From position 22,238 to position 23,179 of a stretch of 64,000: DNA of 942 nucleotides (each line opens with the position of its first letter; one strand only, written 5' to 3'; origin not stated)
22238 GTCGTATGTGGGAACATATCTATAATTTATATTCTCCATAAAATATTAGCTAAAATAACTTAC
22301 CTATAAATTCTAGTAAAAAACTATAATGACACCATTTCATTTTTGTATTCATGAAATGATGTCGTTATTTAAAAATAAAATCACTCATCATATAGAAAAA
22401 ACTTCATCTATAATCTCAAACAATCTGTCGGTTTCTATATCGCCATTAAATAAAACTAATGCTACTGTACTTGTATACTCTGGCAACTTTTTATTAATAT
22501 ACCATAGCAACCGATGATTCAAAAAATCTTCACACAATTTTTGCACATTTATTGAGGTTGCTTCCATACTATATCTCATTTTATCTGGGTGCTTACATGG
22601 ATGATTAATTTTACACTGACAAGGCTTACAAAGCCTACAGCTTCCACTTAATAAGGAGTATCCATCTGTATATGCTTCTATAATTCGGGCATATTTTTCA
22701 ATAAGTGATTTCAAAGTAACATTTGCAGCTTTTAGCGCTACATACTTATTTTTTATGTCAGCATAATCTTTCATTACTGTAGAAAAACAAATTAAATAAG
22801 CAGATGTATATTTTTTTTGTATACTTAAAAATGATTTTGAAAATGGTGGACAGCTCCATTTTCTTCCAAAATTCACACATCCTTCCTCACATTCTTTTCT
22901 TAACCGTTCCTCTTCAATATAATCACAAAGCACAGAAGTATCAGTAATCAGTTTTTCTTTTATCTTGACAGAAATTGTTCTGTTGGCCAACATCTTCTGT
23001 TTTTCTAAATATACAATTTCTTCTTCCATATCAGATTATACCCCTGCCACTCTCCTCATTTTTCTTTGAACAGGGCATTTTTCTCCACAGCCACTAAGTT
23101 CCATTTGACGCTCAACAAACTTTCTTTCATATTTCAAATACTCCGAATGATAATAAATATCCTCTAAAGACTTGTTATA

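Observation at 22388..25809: HD-domain protein + radical SAM/SPASM enzyme + DUF2284-like metal-binding protein operon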

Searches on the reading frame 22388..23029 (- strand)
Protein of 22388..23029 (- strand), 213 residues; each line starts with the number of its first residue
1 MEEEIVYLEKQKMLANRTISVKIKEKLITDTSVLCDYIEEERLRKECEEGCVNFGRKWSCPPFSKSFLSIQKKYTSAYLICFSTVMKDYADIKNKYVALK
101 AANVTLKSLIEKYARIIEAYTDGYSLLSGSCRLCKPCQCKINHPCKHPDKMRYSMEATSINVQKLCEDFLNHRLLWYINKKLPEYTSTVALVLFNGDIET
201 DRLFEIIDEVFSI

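Call 3: search_protein_families(library=pfam, proteins=[window:22388-23029:-], max_evalue=0.1)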
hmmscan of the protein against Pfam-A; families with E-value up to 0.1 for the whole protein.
window:22388-23029:- (213 aa): 1 family
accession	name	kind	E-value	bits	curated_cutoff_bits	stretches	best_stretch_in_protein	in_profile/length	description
PF10050.14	DUF2284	-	5.2e-28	98.3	25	1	40-193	11-160/161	Predicted metal-binding protein (DUF2284)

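Call 4: search_protein_families(library=padloc, proteins=[window:22388-23029:-], max_evalue=0.1)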
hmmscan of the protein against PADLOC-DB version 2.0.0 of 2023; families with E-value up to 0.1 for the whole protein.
window:22388-23029:- (213 aa): 1 family
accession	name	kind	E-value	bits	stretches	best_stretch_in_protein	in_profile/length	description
PDLC03917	NsnC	-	0.021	12.2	1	15-90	10-85/302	-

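Call 5: search_protein_families(library=ncbifam, proteins=[window:22388-23029:-], max_evalue=0.1)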
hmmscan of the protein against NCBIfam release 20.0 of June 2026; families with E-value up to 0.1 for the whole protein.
window:22388-23029:- (213 aa): 2 families
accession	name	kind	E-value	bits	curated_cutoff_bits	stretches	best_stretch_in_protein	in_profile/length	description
NF008283.0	PRK11061.1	equivalog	0.056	11.7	583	1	28-124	197-290/748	phosphoenolpyruvate--protein phosphotransferase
NF004452.0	PRK05785.1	equivalog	0.058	12.9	207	1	63-118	153-208/228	hypothetical protein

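Call 12: search_solved_structures(query=window:22388-23029:-, max_evalue=10)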
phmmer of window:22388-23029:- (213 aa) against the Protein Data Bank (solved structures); distinct sequences matched with E-value up to 10: 7.
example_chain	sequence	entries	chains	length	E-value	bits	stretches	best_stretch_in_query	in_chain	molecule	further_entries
8b5d_A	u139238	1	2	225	0.24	14.4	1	72-128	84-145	ABC transporter permease subunit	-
8b5e_A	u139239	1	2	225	0.25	14.4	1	72-127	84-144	ABC transporter permease subunit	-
6fxg_A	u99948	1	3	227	0.25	14.4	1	72-127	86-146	Amino acid ABC transporter membrane protein PAAT family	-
4kpt_A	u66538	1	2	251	0.3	14.2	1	72-127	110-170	Glutamine ABC transporter permease and substrate binding protein protein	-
4la9_A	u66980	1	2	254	0.3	14.2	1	72-127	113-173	Glutamine ABC transporter permease and substrate binding protein protein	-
5t12_A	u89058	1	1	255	1.8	11.7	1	30-125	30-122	Phosphoenolpyruvate--protein phosphotransferase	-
5t1o_B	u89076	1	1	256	1.8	11.6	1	30-125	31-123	Phosphoenolpyruvate-protein phosphotransferase PtsP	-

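Call 59: find_homologous_proteins(query=window:22391-23029:-)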
Query window:22391-23029:- (213 aa): 69 proteins with E <= 0.001 among 162 candidates.
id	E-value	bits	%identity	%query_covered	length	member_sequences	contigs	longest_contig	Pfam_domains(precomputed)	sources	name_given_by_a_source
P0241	4.0e-99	349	70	99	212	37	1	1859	PF10050.15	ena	-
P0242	2.0e-96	340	70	98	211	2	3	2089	PF10050.15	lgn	-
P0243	1.1e-92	327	69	98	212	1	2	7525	PF10050.15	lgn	-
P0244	1.1e-89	318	67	95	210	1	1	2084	PF10050.15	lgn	-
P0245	4.4e-89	316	65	98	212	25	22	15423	PF10050.15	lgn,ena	-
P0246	9.7e-89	315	66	95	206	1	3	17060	PF10050.15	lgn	-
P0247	8.5e-88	312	65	95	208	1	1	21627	PF10050.15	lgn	-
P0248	7.5e-87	309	65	97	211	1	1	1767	PF10050.15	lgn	-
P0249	1.1e-85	305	65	96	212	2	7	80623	PF10050.15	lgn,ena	-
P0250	2.0e-85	304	64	97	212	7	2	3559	PF10050.15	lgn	-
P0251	2.5e-84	300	65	96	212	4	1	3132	PF10050.15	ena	-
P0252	2.2e-83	297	63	97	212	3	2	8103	PF10050.15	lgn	-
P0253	1.4e-82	295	64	96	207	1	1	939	PF10050.15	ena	-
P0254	1.6e-82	294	62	98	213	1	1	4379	PF10050.15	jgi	-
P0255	2.9e-82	294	62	100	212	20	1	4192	PF10050.15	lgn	-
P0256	9.3e-82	292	61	98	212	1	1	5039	PF10050.15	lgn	-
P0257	5.8e-80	286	60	97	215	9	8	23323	PF10050.15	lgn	-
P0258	1.2e-79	285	62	96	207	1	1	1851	PF10050.15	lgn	-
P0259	3.9e-79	283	61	96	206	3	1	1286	PF10050.15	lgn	-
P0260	2.2e-78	281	61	96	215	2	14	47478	PF10050.15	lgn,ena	-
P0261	7.2e-78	279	60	98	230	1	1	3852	PF10050.15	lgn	-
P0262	1.7e-77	278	62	94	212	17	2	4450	PF10050.15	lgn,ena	-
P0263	1.2e-76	275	61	98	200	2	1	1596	PF10050.15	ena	-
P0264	2.1e-76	274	59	98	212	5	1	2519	PF10050.15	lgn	-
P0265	2.8e-76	274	58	97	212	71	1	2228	PF10050.15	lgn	-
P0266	5.3e-76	273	57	97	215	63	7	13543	PF10050.15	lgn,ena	-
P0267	1.6e-75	272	57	96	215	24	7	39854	PF10050.15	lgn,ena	-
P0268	1.8e-75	271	58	98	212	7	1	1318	PF10050.15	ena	-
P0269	2.8e-74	267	59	93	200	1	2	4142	PF10050.15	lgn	-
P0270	7.4e-74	266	57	98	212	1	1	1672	PF10050.15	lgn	-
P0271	1.7e-73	265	56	98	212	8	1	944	PF10050.15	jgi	-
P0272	2.1e-70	255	56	96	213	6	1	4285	PF10050.15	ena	-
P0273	3.0e-70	254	55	96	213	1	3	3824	PF10050.15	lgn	-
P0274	1.3e-69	252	53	99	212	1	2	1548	PF10050.15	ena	-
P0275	3.0e-69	251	57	96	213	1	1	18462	PF10050.15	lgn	-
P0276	4.2e-69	251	52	98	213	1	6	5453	PF10050.15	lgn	-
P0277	7.1e-69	250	54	98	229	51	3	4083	PF10050.15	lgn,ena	-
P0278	1.8e-68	248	53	98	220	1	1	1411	PF10050.15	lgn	-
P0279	2.6e-68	248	53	98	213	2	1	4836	PF10050.15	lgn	-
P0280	4.9e-68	247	53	98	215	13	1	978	PF10050.15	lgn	-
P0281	5.5e-68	247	51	98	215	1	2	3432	PF10050.15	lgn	-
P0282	6.6e-68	247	54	96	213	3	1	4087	PF10050.15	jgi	-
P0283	7.6e-68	246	54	96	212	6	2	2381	PF10050.15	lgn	-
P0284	5.5e-67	244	54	98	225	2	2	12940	PF10050.15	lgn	-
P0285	7.4e-67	243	51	99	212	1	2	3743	PF10050.15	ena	-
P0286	4.8e-66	241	53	99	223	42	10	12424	PF10050.15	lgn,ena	-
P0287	1.2e-64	236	52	99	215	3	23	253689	PF10050.15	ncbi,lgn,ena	-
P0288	1.8e-63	232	54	96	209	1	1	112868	PF10050.15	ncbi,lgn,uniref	ncbi:DUF2284 domain-containing protein [Clostridium sp. WILCCON 0269]|uniref:DUF2284 domain-containi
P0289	2.7e-63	232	53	93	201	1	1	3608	PF10050.15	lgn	-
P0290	1.3e-62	229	55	86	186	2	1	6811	PF10050.15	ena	-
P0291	7.3e-61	224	53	93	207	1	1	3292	PF10050.15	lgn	-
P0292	9.1e-61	223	53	98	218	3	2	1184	PF10050.15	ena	-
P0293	3.2e-59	218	51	92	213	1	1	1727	PF10050.15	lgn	-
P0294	1.9e-58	216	50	95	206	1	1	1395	PF10050.15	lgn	-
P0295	3.7e-53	198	95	46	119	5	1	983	PF10050.15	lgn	-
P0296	3.7e-53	198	55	76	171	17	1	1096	PF10050.15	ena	-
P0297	7.1e-52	194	44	95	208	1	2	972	PF10050.15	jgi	-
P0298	1.4e-50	190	44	93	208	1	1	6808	PF10050.15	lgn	-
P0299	4.9e-49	185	49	91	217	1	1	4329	PF10050.15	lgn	-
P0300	2.5e-45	173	49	89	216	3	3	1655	PF10050.15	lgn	-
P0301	4.5e-45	172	50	80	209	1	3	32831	PF10050.15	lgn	-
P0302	7.1e-43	165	54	65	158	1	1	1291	PF10050.15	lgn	-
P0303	2.1e-41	160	60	59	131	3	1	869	PF10050.15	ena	-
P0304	2.5e-41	160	61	56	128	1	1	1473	PF10050.15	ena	-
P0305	1.2e-38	151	42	78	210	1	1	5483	PF10050.15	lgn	-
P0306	1.4e-38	151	41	83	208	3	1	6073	PF10050.15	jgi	-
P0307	9.2e-36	142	43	76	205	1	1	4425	PF10050.15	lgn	-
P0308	1.4e-34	138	38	90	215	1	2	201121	PF10050.15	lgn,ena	-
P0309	1.5e-25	108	43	69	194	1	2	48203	PF10050.15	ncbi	ncbi:MAG: DUF2284 domain-containing protein [archaeon]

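Call 70: predict_structure(alignment_id=A4)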
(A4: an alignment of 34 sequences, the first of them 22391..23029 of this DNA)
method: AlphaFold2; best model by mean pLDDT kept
length: 213 residues; sequences in the alignment: 34
mean_pLDDT: 94.0   pTM: 0.89
mean pLDDT of the five models: 94.0, 93.8, 90.5, 89.8, 86.8
residues with pLDDT >= 90: 189; 70-90: 19; 50-70: 3; < 50: 2
segments of 3 or more residues with pLDDT < 50: none
pLDDT, mean of each block of 10 residues (from residue 1): 82 96 97 97 92 90 93 98 98 96 97 97 89 89 93 94 98 95 98 94 95 88
secondary structure, 60 per line:
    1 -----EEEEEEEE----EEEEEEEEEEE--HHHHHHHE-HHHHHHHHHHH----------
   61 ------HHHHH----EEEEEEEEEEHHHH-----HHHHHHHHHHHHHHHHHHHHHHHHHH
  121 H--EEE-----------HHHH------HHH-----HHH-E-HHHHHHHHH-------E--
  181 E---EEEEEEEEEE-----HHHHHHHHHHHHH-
elements in order: E6-13 E18-28 H31-37 H40-50 H67-71 E76-85 H86-89 H95-121 E124-126 H138-141 H162-170 E185-194 H200-212

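Call 84: search_solved_structures(query=A4, max_evalue=10)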
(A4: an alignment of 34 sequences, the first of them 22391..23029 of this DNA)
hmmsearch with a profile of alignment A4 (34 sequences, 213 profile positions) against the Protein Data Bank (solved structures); distinct sequences matched with E-value up to 10: 6.
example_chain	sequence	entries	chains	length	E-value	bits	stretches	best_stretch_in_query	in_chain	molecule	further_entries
4w6z_A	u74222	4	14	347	0.64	12.8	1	121-152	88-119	Alcohol dehydrogenase 1 | ADH1 isoform 1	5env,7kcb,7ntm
7kc2_A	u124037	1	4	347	0.64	12.8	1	121-152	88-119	Alcohol dehydrogenase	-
7kcq_A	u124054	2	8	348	0.64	12.8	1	121-152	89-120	Alcohol dehydrogenase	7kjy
2vfa_A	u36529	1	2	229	0.96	12.2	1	92-125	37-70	HYPOXANTHINE-GUANINE-XANTHINE PHOSPHORIBOSYLTRANSFERASE, HYPOXANTHINE-GUANINE PHOSPHORIBOS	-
4oaq_A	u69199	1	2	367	3.3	10.5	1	126-146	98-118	R-specific carbonyl reductase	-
7c2o_A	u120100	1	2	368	3.3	10.4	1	126-146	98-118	R-specific carbonyl reductase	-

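Call 90: find_encoding_contigs(protein=P0308, flank=6000, max_places=1)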
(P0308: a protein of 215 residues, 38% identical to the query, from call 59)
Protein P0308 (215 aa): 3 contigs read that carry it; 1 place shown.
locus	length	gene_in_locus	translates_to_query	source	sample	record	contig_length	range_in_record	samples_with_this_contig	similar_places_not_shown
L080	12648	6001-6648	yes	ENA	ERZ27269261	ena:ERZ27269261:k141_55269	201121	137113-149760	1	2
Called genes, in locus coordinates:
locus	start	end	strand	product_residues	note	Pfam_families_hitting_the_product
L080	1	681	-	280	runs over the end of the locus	PF13367:PrsW-protease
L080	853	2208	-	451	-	PF01554:MatE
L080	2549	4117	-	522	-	-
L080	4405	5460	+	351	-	PF00356:LacI, PF00532:Peripla_BP_1, PF13407:Peripla_BP_4 (weak), PF13377:Peripla_BP_3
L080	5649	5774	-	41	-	-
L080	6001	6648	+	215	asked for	PF10050:DUF2284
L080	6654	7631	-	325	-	PF04055:Radical_SAM, PF13353:Fer4_12 (faint), PF13186:SPASM (weak)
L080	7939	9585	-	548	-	-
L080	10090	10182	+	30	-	-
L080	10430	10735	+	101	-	PF08765:Mor (weak)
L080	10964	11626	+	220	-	PF07299:EF-G-binding_N, PF16571:FBP_C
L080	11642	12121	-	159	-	PF02590:SPOUT_MTase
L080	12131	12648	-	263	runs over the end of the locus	PF00753:Lactamase_B, PF23023:Anti-Pycsar_Apyc1 (weak), PF12706:Lactamase_B_2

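Call 91: find_encoding_contigs(protein=P0309, flank=6000, max_places=1)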
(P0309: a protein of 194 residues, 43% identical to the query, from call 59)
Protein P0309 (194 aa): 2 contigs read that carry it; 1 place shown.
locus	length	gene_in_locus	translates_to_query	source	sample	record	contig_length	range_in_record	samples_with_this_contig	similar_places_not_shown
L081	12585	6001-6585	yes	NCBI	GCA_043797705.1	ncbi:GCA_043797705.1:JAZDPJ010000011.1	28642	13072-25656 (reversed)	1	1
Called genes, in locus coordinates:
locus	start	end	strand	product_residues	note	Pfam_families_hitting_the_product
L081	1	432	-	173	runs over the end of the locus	-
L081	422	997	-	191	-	PF18765:Polbeta, PF01909:NTP_transf_2 (weak)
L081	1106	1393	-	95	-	-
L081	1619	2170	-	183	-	-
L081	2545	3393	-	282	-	PF02498:Bro-N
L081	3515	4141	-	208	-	PF00702:Hydrolase, PF12710:HAD (faint), PF13419:HAD_2, PF13242:Hydrolase_like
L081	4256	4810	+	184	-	-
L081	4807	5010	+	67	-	-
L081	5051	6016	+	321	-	PF04055:Radical_SAM, PF13186:SPASM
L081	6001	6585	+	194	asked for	PF10050:DUF2284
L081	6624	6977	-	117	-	PF24038:DUF7347 (weak), PF12840:HTH_20, PF01022:HTH_5 (weak)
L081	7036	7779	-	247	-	-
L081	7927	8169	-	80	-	PF07760:DUF1616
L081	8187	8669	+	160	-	-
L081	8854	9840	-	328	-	-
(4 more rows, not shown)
